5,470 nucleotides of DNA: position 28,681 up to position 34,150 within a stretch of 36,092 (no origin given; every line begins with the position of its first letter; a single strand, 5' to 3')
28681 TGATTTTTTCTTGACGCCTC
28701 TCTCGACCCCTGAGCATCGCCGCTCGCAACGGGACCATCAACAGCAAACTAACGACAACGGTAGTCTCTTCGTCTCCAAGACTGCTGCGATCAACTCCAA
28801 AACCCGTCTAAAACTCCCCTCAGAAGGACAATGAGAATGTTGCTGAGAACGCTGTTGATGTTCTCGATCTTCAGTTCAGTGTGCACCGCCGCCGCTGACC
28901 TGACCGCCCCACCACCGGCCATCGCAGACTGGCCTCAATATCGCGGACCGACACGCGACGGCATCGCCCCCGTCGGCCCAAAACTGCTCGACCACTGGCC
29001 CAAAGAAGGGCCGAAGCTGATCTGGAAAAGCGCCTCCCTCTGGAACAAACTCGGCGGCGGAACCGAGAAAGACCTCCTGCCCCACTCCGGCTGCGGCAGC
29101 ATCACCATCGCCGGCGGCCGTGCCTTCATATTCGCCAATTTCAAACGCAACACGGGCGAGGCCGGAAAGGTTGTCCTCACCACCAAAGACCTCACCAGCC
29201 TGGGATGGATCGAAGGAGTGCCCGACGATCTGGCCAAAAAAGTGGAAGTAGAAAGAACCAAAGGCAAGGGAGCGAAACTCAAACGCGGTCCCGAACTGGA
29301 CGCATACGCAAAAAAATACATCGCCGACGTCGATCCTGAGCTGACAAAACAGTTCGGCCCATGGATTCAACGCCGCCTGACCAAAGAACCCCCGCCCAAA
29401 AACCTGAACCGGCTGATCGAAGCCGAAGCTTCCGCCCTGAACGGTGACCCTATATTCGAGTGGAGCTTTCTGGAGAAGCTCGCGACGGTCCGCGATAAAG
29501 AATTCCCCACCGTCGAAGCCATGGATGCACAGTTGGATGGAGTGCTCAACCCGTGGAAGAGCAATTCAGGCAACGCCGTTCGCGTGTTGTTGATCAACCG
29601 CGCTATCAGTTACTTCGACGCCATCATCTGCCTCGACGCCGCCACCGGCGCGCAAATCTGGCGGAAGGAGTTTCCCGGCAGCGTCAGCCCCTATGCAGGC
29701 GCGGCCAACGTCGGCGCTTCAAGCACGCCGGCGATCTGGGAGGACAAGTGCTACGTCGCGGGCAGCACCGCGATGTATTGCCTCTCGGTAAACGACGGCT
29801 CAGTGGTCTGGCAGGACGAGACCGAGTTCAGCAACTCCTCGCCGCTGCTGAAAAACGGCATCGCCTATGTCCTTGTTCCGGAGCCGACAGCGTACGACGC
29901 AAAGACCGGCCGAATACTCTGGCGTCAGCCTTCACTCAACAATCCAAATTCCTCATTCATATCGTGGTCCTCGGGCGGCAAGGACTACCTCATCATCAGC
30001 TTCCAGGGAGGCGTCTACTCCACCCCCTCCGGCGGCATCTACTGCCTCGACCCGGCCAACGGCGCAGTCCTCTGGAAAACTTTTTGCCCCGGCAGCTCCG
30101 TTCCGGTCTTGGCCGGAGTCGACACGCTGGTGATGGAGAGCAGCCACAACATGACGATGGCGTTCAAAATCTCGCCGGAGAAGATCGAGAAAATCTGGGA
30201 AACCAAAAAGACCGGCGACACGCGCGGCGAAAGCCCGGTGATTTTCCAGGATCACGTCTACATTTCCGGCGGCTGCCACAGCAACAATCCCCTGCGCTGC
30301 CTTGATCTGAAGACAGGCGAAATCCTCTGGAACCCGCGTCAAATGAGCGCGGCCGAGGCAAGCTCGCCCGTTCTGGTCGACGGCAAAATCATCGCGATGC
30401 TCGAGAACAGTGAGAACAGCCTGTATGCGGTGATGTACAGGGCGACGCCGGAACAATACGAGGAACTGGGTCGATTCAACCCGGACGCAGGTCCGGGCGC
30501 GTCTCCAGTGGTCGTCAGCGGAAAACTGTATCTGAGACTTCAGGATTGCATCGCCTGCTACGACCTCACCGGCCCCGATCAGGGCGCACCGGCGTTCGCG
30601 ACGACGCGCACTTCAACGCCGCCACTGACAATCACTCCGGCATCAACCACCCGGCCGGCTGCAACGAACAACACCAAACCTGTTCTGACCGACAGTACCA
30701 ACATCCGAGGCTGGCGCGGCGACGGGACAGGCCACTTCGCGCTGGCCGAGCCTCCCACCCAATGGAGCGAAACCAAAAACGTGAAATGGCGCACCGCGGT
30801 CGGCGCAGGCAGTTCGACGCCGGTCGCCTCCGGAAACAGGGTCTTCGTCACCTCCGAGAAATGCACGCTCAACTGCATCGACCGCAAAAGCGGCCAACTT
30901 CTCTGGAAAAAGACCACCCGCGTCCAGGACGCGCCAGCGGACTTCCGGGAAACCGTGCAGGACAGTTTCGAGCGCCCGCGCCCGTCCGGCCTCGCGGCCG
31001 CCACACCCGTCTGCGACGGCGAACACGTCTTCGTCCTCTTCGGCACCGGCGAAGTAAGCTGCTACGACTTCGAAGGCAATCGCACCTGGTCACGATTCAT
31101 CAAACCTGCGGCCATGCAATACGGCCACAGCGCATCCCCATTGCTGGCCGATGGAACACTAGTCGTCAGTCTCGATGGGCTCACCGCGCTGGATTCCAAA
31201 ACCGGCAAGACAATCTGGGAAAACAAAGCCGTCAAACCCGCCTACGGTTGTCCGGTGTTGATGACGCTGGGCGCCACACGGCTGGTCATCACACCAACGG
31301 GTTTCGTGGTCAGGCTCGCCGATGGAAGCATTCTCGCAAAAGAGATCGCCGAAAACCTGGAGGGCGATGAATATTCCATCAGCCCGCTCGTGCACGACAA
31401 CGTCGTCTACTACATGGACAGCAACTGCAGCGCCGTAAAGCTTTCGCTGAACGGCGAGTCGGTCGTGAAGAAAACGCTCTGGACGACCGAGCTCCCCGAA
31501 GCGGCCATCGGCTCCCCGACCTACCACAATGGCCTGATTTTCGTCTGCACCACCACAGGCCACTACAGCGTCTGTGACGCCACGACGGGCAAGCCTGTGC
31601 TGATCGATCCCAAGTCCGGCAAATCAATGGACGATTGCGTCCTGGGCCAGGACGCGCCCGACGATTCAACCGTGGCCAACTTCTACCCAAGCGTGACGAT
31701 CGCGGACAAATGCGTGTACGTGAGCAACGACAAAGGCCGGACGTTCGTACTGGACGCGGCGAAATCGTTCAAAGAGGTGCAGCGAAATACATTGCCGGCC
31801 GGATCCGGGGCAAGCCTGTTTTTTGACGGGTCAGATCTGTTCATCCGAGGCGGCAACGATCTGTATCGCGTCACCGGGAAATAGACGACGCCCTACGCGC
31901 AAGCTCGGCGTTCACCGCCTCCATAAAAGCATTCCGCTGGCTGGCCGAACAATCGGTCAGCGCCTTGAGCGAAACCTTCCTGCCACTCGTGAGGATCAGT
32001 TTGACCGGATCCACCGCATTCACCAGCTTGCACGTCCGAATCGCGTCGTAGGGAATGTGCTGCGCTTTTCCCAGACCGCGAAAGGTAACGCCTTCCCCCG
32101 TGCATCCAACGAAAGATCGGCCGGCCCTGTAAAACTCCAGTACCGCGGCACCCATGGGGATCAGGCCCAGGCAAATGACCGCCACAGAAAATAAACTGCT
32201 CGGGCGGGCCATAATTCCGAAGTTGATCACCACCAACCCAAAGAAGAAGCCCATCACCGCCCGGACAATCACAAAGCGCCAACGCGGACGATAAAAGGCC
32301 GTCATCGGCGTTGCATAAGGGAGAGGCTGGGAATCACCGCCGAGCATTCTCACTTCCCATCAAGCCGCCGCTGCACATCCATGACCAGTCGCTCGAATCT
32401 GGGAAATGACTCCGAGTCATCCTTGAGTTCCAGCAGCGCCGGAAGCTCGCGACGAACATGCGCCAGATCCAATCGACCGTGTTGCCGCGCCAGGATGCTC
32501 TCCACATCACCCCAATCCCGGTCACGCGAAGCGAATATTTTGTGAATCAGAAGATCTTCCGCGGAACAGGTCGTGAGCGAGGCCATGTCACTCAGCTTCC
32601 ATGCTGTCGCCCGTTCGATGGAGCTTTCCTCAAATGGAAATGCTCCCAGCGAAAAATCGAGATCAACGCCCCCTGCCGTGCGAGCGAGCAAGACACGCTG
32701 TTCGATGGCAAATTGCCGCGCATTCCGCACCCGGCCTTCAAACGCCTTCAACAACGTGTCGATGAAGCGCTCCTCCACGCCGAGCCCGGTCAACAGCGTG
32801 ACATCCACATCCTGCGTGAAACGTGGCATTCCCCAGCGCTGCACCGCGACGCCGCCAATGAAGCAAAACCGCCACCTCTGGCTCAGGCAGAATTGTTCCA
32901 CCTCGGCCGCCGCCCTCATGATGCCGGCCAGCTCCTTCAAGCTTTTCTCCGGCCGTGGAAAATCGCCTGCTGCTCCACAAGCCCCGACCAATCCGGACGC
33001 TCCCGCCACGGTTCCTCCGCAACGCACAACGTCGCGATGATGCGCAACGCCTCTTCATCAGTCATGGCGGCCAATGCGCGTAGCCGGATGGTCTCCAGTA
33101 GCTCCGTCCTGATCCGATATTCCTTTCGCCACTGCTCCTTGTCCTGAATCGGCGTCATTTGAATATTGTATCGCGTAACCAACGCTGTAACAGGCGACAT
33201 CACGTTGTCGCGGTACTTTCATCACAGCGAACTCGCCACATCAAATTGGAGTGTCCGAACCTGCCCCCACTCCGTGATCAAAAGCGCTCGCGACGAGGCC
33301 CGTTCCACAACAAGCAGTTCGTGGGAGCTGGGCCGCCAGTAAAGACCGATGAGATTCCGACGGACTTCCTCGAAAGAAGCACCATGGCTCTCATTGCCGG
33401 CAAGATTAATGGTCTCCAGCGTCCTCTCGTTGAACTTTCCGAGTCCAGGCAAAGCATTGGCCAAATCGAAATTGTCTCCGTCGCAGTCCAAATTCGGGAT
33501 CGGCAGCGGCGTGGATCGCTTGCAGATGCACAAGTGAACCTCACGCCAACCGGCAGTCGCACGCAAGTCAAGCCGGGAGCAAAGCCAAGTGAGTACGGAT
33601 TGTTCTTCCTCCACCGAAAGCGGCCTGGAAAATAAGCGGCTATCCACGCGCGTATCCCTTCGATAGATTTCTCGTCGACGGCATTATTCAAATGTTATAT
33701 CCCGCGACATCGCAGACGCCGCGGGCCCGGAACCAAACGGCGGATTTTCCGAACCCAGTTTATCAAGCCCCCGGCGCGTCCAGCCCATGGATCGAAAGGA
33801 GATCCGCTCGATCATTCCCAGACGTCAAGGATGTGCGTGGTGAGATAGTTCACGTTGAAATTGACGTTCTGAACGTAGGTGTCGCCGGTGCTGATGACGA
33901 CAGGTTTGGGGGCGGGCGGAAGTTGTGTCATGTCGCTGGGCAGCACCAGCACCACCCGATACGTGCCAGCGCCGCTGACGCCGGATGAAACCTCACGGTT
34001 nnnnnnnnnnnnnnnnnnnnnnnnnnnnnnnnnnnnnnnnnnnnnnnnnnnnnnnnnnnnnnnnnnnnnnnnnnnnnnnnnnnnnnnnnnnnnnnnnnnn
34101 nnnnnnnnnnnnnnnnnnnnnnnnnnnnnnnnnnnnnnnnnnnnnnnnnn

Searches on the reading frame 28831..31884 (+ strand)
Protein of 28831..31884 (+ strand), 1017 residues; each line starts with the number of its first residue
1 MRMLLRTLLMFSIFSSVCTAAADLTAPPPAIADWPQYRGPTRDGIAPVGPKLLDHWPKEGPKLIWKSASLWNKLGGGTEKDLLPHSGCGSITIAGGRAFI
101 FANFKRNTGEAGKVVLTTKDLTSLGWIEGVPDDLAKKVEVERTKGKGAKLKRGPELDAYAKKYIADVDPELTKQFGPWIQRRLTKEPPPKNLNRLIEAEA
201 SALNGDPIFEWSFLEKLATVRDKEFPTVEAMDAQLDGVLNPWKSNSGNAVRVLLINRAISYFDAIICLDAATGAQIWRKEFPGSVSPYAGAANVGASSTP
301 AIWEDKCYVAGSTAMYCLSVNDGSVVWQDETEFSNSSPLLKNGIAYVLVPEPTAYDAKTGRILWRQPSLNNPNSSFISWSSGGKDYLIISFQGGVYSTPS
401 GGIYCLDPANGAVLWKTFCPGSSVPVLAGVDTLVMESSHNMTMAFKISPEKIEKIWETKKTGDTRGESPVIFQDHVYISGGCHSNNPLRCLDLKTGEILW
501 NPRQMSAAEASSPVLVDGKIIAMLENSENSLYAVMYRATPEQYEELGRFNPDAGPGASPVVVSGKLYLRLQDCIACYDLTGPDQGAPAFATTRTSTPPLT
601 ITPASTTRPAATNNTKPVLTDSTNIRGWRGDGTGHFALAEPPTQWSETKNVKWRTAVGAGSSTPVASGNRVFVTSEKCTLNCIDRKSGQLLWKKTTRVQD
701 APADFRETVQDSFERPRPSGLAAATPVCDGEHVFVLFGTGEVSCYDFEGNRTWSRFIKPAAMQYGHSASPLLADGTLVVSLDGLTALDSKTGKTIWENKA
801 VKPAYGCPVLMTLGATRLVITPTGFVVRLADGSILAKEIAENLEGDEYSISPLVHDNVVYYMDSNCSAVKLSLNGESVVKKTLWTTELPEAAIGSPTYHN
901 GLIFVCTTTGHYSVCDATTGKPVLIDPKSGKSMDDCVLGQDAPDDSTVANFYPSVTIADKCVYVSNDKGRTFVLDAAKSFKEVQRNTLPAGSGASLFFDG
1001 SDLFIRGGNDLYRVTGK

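Call 28: search_protein_families(library=pfam, proteins=[window:28831-31884:+], max_evalue=0.001)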
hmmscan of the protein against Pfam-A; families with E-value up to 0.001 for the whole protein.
window:28831-31884:+ (1017 aa): 5 families
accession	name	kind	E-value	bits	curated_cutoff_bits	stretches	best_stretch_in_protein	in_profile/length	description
PF13360.13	PQQ_2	-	3.9e-45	154.7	27.6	3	652-864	16-214/233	Outer membrane protein assembly factor BamB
PF13570.13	Beta-prop_ACSF4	-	6e-25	88.8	133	2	651-922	41-294/329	Beta-alanine-activating enzyme, beta-propeller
PF01011.28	PQQ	-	2.7e-12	46.6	26.7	0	762-800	45-85/595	Glucose/ethanol/alcohol dehydrogenase, beta-propeller domain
PF25293.1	Beta-prop_EMC1_N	-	8e-07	29.4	34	0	667-697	30-60/219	EMC1 N-terminal beta-propeller domain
PF23727.1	Beta-prop_FAM234A_B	-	6.8e-06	25.3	26.4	0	774-800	92-118/467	FAM234A/B beta-propeller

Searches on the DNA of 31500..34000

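Call 40: search_rna_families(source=window, start=31500, end=34000, threshold=evalue, max_evalue=1)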
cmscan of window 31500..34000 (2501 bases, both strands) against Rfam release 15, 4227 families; matches with E-value up to 1: 0.
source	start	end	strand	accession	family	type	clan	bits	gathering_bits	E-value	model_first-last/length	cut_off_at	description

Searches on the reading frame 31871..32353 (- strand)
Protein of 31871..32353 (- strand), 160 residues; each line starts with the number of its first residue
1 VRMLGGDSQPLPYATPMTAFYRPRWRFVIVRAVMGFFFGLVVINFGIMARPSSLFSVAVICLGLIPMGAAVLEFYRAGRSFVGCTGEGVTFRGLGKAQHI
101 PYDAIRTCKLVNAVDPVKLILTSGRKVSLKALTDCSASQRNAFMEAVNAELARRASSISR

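Call 6: search_protein_families(library=pfam, proteins=[window:31871-32353:-], max_evalue=1)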
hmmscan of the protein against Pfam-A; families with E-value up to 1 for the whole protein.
window:31871-32353:- (160 aa): 1 family
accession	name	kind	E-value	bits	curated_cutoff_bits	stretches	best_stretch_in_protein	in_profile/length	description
PF11239.13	DUF3040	-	0.0098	16.6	24.7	1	22-71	38-82/84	Protein of unknown function (DUF3040)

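Call 7: search_protein_families(library=padloc, proteins=[window:31871-32353:-], max_evalue=1)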
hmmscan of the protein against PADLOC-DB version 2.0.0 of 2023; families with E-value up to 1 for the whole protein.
window:31871-32353:- (160 aa): 0 families

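Call 8: search_protein_families(library=ncbifam, proteins=[window:31871-32353:-], max_evalue=1)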
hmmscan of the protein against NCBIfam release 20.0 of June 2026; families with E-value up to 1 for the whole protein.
window:31871-32353:- (160 aa): 1 family
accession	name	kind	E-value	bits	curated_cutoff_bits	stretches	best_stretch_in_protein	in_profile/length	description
NF058603.1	SCO2097_fam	equivalog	0.76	10.1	110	1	27-76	40-84/129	SCO2097 family morphological protein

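Call 16: find_homologous_proteins(query=window:31871-32353:-)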
Query window:31871-32353:- (160 aa): 1 proteins with E <= 0.001 among 78 candidates.
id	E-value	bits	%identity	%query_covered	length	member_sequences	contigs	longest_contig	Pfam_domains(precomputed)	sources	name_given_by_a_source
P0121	1.4e-87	309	100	90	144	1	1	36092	-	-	-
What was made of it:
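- Tried and rejected: Homologues of D. The word-indexed search found only D itself (call 16).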

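Call 18: find_encoding_contigs(protein=P0121, flank=10000, max_places=3)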
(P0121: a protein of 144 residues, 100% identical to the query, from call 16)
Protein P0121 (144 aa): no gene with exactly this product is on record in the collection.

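Call 35: search_protein_representatives(protein=window:31871-32353:-)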
Query: 160 residues. Proteins with E-value up to 0.001 (for the whole library): 2; up to 1e-10: 1; up to 1e-30: 1. The best 2 are listed.
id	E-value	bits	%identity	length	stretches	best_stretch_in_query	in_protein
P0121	4.5e-88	309.0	100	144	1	17-160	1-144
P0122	1.1e-09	54.6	31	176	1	6-152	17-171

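Call 37: find_encoding_contigs(protein=P0122, flank=6000, max_places=4)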
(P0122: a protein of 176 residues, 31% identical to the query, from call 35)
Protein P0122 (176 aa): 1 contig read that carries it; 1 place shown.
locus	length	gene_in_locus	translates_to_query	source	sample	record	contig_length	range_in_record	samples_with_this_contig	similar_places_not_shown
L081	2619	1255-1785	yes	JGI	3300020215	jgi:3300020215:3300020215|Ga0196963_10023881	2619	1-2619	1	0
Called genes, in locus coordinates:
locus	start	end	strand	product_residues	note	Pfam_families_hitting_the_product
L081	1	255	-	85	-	?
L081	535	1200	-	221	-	PF01569:PAP2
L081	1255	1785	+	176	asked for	-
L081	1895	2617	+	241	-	?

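Call 51: search_protein_families(library=pfam, proteins=[P0122], max_evalue=1)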
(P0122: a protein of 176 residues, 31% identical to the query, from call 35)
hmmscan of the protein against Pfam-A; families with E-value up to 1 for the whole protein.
P0122 (176 aa): 1 family
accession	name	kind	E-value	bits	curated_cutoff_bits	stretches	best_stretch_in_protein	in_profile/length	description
PF10756.15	bPH_6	-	0.0072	16.8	22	1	96-169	1-70/73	Bacterial PH domain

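Call 52: predict_structure(protein=window:31871-32353:-)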
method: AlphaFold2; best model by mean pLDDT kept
length: 160 residues; sequences in the alignment: 1
mean_pLDDT: 59.5   pTM: 0.36
mean pLDDT of the five models: 59.5, 56.2, 52.3, 46.8, 31.7
residues with pLDDT >= 90: 0; 70-90: 52; 50-70: 42; < 50: 66
segments of 3 or more residues with pLDDT < 50: 1-3, 11-21, 80-113, 118-130, 158-160
pLDDT, mean of each block of 10 residues (from residue 1): 49 45 67 84 83 81 82 66 38 37 43 48 44 61 67 56
secondary structure, 60 per line:
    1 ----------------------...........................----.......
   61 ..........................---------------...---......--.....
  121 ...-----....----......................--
elements in order: H23-49 H54-86 H108-113 H116-123 H129-132 H137-158
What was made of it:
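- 31871..32353 (-): Gene D: an orphan 2-TM membrane protein of about 158-160 aa with a small C-terminal domain. It abuts C and may be co-transcribed with it, but it is not part of the conserved module. The AF2 single-sequence model has pLDDT 59 (call 52).
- On Bacterial PH-domain membrane proteins (gene D): The model of the soluble domain has pLDDT below 50 (call 52), so no fold search was run.
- Closest known: Bacterial PH. Different: The structure model of the soluble domain is unreliable, with pLDDT below 50 (call 52).
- Checked: D has two hydrophobic helices, at residues 23-49 and 54-86 of the model (call 52).
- Tried and rejected: D's single-sequence model was too poor for a fold search (call 52).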

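Call 66: search_solved_structures(query=A3, max_evalue=10)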
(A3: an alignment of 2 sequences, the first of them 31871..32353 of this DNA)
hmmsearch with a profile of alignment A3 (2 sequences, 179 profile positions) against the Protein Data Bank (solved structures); distinct sequences matched with E-value up to 10: 2.
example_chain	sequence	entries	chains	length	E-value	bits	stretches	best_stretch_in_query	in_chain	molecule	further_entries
4g1g_A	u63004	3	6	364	0.46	13.3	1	68-101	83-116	Matrix protein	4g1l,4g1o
3fdu_A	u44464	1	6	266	0.81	12.5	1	8-93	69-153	Putative enoyl-CoA hydratase/isomerase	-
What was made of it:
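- Closest known: Bacterial PH. Different: There is no PDB relative (call 66).
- Tried and rejected: A D+P0122 profile found nothing in PDB (call 66).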
